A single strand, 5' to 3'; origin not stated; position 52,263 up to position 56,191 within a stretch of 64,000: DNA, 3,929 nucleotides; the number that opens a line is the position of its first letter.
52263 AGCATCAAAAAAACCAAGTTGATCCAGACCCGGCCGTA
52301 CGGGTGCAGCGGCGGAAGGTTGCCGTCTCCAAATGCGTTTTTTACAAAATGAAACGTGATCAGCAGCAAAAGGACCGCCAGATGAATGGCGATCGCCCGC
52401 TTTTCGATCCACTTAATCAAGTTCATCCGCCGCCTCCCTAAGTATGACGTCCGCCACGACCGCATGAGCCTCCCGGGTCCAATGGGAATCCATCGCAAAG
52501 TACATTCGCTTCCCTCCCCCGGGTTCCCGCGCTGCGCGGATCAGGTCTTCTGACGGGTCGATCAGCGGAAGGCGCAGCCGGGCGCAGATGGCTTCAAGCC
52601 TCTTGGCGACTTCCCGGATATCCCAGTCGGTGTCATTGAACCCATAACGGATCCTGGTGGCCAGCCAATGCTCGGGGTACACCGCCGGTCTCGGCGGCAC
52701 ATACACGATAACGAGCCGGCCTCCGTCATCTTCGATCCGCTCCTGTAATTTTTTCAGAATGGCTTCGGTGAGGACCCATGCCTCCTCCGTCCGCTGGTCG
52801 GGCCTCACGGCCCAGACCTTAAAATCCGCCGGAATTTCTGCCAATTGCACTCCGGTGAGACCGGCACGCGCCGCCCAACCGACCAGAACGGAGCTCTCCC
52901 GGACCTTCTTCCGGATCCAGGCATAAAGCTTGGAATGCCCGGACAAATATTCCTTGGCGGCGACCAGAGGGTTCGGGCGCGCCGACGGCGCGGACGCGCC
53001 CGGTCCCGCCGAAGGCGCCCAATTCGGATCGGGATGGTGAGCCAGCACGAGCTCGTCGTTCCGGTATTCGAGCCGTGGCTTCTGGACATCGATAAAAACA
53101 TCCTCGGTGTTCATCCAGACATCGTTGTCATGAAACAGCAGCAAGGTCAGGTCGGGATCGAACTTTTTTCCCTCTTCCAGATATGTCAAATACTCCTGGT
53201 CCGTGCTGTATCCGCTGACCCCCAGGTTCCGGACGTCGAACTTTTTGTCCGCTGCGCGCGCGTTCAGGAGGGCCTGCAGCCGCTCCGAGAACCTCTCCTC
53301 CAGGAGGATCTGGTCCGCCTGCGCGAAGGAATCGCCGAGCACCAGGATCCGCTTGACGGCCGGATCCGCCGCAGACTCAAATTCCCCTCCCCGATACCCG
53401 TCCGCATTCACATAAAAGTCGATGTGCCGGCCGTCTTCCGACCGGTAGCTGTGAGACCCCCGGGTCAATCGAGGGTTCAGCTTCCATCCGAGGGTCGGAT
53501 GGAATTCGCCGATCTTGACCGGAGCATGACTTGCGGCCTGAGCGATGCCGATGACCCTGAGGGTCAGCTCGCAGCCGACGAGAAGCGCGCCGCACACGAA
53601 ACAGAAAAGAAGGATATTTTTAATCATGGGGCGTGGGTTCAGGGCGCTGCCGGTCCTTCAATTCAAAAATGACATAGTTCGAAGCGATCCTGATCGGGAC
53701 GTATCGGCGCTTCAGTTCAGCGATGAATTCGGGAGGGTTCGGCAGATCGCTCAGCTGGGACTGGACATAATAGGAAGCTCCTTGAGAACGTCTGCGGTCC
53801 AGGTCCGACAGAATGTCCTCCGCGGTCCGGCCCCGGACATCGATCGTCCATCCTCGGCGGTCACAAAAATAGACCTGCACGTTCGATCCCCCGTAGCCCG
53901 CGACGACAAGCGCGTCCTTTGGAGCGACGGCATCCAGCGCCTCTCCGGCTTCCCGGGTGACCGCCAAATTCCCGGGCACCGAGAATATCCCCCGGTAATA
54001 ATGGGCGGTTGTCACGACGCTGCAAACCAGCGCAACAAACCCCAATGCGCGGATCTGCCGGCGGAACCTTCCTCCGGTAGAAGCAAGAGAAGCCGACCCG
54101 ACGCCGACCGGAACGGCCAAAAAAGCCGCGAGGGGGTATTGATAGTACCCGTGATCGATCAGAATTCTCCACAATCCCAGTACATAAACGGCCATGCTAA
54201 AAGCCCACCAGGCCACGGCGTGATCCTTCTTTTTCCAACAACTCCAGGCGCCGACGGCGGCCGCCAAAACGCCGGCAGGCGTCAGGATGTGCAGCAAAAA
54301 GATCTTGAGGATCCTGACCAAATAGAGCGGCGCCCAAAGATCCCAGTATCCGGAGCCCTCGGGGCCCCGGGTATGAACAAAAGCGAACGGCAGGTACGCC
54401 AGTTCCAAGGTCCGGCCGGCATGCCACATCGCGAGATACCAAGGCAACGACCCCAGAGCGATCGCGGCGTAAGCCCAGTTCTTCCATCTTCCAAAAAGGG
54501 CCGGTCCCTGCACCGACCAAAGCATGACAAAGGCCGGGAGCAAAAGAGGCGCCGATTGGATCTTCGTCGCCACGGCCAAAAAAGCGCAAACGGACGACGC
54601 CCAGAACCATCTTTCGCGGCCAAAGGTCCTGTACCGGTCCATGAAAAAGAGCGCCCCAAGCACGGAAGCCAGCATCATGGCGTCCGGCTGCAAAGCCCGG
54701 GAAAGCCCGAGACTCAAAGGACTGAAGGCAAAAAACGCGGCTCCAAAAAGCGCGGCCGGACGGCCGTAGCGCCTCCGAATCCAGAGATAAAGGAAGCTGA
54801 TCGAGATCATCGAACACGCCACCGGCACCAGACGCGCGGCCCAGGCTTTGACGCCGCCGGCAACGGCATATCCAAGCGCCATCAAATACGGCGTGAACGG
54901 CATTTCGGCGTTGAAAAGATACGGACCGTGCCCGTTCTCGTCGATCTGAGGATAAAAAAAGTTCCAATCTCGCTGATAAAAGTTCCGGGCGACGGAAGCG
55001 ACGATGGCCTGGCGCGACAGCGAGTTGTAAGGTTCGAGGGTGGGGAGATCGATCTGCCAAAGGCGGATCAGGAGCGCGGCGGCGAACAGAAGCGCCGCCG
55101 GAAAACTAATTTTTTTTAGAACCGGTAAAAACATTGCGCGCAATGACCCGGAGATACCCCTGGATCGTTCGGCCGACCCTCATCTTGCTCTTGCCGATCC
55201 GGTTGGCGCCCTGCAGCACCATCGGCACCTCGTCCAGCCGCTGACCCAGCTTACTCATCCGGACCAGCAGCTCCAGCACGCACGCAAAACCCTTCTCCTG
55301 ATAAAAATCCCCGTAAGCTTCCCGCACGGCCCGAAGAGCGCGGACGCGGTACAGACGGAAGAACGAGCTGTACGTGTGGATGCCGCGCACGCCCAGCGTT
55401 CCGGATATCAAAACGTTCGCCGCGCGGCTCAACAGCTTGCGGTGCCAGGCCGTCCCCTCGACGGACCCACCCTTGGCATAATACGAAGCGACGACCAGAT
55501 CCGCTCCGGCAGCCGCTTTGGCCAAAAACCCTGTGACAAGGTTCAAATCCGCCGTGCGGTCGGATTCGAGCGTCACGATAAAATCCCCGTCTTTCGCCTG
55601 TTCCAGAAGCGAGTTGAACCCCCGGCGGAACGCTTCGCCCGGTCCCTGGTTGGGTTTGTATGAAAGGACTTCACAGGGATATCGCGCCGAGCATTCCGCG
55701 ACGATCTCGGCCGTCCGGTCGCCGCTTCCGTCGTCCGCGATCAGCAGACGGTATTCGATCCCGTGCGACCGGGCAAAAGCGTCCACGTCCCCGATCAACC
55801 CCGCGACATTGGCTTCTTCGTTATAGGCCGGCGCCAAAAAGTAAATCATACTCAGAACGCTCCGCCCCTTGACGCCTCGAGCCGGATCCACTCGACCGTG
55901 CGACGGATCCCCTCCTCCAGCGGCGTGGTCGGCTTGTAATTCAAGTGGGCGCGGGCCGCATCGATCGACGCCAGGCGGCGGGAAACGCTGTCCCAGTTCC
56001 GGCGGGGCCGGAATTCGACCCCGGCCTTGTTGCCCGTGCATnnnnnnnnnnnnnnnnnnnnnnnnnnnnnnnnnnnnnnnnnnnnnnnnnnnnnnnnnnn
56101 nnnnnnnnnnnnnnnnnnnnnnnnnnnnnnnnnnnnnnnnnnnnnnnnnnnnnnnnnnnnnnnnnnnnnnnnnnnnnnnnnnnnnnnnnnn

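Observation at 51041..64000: Reiterated GT-C / DHHW-SGNH / polyprenyl-P-sugar-synthase modules forming a periplasmic glycan-decoration array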

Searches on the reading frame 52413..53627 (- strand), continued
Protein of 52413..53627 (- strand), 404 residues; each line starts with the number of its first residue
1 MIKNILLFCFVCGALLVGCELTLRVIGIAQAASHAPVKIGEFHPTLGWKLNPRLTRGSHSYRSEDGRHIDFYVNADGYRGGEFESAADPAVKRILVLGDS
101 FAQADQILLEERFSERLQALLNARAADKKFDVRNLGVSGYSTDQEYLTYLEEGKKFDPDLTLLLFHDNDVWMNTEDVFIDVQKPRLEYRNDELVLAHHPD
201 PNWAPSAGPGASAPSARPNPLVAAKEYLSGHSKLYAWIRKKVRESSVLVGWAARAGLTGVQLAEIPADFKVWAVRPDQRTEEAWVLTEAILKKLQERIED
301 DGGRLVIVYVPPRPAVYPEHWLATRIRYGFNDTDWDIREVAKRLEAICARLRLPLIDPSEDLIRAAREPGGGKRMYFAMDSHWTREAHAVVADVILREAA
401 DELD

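Call 76: fold_search(model_id=the predicted structure, library=pdb)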
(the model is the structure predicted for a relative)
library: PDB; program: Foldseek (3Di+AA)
matches with E <= 10: 1315; with E <= 0.001: 77
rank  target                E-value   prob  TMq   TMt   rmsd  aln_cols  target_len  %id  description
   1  8a2n_A                3.1e-08  1.00  0.49  0.64   8.7       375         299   16  Structure of crocagin biosynthetic protein CgnD (released 2023-02-22)
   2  8a2n_B                3.2e-07  1.00  0.48  0.63   7.1       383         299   15  Structure of crocagin biosynthetic protein CgnD (released 2023-02-22)
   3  4jgg_A                5.9e-07  1.00  0.36  0.75   5.1       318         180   12  Crystal Structure of TesA (released 2013-08-14)
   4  3rjt_A                1.5e-06  1.00  0.38  0.69   7.3       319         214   10  Crystal structure of lipolytic protein G-D-S-L family from Alicyclobacillus acidocaldarius subsp. acidocaldarius DSM 4 (released 2011-04-27)
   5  7ddy_A                2.0e-06  1.00  0.39  0.74   5.6       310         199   11  Crystal structure of an acetyl xylan esterase AlAXEase (released 2021-06-02)
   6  6lfc_D                2.4e-06  1.00  0.36  0.76   5.3       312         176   10  E. coli Thioesterase I mutant DG (released 2020-07-15)
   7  5jd3_G                2.4e-06  1.00  0.39  0.68   6.4       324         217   12  Crystal structure of LAE5, an alpha/beta hydrolase enzyme from the metagenome of Lake Arreo, Spain (released 2016-05-04)
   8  7ddy_D                2.5e-06  1.00  0.39  0.73   5.1       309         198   11  Crystal structure of an acetyl xylan esterase AlAXEase (released 2021-06-02)
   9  5jd3_A                2.5e-06  1.00  0.40  0.70   5.9       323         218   13  Crystal structure of LAE5, an alpha/beta hydrolase enzyme from the metagenome of Lake Arreo, Spain (released 2016-05-04)
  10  1yzf                  2.8e-06  1.00  0.37  0.71   8.0       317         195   12  Crystal structure of the lipase/acylhydrolase from Enterococcus faecalis (released 2005-04-12)
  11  7ddy_B                3.1e-06  1.00  0.40  0.75   5.6       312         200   10  Crystal structure of an acetyl xylan esterase AlAXEase (released 2021-06-02)
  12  4oao_A                3.5e-06  1.00  0.39  0.67   5.3       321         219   12  A mutant of Axe2 (R55A), and acetyl-xylooligosaccharide esterase from Geobacillus Stearmophilus (released 2015-01-14)
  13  4jj4_A                5.4e-06  1.00  0.37  0.64   6.3       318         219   12  Crystal structure of a catalytic mutant of Axe2 (Axe2-D191A), an acetylxylan esterase from Geobacillus stearothermophi (released 2014-03-12)
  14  4oap_A                5.7e-06  1.00  0.38  0.66   5.7       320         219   12  An Axe2 mutant (W190I), an acetyl-xylooligosaccharide esterase from Geobacillus Stearmophilus (released 2015-01-14)
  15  4jko_A                8.0e-06  1.00  0.37  0.63   6.1       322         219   11  Crystal structure of a catalytic mutant of Axe2 (Axe2_S15A), an acetylxylan esterase from Geobacillus stearothermophil (released 2014-02-12)
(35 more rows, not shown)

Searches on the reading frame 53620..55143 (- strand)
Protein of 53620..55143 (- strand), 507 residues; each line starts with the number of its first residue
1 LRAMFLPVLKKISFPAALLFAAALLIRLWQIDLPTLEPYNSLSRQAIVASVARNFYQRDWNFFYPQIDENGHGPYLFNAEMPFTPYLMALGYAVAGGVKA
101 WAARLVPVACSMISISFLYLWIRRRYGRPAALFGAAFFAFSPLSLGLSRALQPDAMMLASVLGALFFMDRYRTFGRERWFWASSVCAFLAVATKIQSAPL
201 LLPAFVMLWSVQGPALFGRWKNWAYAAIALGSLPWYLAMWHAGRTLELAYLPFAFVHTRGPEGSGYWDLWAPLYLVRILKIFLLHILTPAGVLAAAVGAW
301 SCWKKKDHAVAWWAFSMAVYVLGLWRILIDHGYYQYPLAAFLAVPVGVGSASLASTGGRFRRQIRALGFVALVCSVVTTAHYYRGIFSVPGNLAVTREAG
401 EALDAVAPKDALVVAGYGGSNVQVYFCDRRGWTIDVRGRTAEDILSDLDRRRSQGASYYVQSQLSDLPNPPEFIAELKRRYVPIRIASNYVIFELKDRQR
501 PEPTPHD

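Call 4: search_protein_families(library=pfam, proteins=[window:53620-55143:-], max_evalue=0.01)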
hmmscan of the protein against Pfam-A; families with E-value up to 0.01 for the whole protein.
window:53620-55143:- (507 aa): 1 family
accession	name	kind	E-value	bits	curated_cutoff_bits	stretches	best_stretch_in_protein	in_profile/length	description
PF13231.12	PMT_2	-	2.7e-17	63.9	26.1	1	82-230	4-151/160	Dolichyl-phosphate-mannose-protein mannosyltransferase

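Call 17: search_protein_families(library=ncbifam, proteins=[window:53620-55143:-], max_evalue=0.01)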
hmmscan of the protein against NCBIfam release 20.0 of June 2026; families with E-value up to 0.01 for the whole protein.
window:53620-55143:- (507 aa): 2 families
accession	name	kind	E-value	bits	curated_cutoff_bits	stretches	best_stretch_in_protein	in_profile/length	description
TIGR03663.1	TIGR03663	subfamily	3.6e-07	29.5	126.25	1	18-199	6-168/435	flippase activity-associated protein Agl23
NF051875.1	glycan_WsfD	subfamily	0.0084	14.9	80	1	156-230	157-229/452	glycan biosynthesis hexose transferase WsfD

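Call 42: search_solved_structures(query=window:53620-55134:-, max_evalue=1)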
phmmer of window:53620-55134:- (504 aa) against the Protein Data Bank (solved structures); distinct sequences matched with E-value up to 1: 2.
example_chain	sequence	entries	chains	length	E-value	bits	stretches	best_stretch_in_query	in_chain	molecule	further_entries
5dhm_C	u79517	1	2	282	0.81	11.7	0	427-487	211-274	Immunoreactive 32 kDa antigen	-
4rdb_A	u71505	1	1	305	0.93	11.5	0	427-487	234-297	Immunoreactive 32 kDa antigen PG49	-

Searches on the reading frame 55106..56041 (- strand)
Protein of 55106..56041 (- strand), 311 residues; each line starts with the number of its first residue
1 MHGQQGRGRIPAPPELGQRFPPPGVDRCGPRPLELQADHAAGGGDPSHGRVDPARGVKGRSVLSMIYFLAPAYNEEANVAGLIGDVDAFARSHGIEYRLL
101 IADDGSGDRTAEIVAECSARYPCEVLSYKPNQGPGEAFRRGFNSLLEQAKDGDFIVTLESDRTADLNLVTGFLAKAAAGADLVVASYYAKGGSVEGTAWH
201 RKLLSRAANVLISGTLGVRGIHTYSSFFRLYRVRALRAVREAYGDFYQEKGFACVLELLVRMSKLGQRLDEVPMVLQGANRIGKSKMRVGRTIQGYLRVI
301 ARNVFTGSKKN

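Call 4: search_protein_families(library=pfam, proteins=[window:55106-56041:-], max_evalue=0.01)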
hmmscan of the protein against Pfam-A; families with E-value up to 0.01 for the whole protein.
window:55106-56041:- (311 aa): 1 family
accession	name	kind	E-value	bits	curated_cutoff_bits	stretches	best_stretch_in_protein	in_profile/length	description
PF00535.33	Glycos_transf_2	-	2.1e-14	54.2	23.3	1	71-238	5-166/168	Glycosyl transferase family 2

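Call 17: search_protein_families(library=ncbifam, proteins=[window:55106-56041:-], max_evalue=0.01)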
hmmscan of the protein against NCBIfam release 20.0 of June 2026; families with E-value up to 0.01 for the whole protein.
window:55106-56041:- (311 aa): 13 families
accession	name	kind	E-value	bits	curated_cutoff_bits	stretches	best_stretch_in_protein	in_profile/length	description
NF007986.1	PRK10714.1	equivalog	2.9e-13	49.5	529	1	68-239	10-172/316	undecaprenyl-phosphate 4-deoxy-4-formamido-L-arabinose transferase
NF041391.1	DPhHxTase_Halo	equivalog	9e-09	34.6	375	1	72-287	3-192/213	dolichyl-phosphate hexose transferase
NF041875.1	EPS_EpsD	equivalog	1.3e-08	34.6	370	1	71-269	6-196/325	exopolysaccharide biosynthesis glycosyltransferase EpsD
TIGR03937.1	PgaC_IcaA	equivalog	3.7e-08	32.7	422.3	1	63-167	44-141/407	poly-beta-1,6-N-acetyl-D-glucosamine synthase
TIGR04182.1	glyco_TIGR04182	equivalog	2.9e-06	26.9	325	1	68-278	4-192/293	S-layer glycoprotein N-glycosyltransferase AglJ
NF047588.1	GlcsyltransPgfSStrep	equivalog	4.6e-06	26.1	500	1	69-227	6-159/308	glycosyltransferase PgfS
NF010496.0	PRK13915.1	equivalog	1.2e-05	24.6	262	1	68-173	35-139/307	glucosyl-3-phosphoglycerate synthase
NF058614.1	PPMAGASynPpgS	equivalog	4.9e-05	22.9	370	1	67-211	3-138/226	polyprenyl-phospho-N-acetylgalactosaminyl synthase PpgS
NF041865.1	EpsU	equivalog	6.5e-05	22.1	700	1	52-205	30-173/394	exopolysaccharide biosynthesis GT2 family glycosyltransferase EpsU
NF038302.1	EPS_HpsE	equivalog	8.6e-05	21.7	300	1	71-170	8-105/307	hormogonium polysaccharide biosynthesis glycosyltransferase HpsE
TIGR04283.1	glyco_like_mftF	equivalog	0.0012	18.5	182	1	71-119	6-51/221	TIGR04283 family arsenosugar biosynthesis glycosyltransferase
NF007482.0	PRK10073.1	equivalog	0.0046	16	423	1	69-168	11-102/334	glycosyltransferase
NF047683.1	TeichurnBiosyTuaG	equivalog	0.0096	15.6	400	0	65-162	7-97/252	teichuronic acid biosynthesis protein TuaG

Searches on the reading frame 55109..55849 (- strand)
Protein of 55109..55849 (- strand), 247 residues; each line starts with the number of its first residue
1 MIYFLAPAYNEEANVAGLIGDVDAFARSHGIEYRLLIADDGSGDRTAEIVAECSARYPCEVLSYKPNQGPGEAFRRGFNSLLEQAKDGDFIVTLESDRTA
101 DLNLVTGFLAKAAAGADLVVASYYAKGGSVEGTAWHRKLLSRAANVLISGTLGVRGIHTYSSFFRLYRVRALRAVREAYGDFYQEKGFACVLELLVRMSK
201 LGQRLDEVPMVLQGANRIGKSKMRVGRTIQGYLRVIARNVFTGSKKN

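Call 14: search_solved_structures(query=window:55109-55849:-, max_evalue=0.01)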
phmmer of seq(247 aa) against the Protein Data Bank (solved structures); distinct sequences matched with E-value up to 0.01: 7.
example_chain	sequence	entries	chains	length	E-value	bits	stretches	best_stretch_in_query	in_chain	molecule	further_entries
5mlz_A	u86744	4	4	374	1.3e-20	77.4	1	4-238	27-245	Dolichol monophosphate mannose synthase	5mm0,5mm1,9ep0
9hwj_A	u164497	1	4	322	2.9e-12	50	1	5-175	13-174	Undecaprenyl-phosphate 4-deoxy-4-formamido-L-arabinose transferase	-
9bhc_C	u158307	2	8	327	1e-09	41.7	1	5-170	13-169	Undecaprenyl-phosphate 4-deoxy-4-formamido-L-arabinose transferase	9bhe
8vxh_A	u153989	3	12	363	1.3e-09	41.3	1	5-170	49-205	Undecaprenyl-phosphate 4-deoxy-4-formamido-L-arabinose transferase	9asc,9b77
5eke_A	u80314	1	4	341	0.0031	20.5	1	4-175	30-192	Uncharacterized glycosyltransferase sll0501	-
5ekp_C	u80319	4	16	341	0.0031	20.5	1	4-175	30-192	Uncharacterized glycosyltransferase sll0501 | Glycosyltransferase sll0501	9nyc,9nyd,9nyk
9nye_A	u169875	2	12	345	0.0032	20.4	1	4-175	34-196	Glycosyltransferase sll0501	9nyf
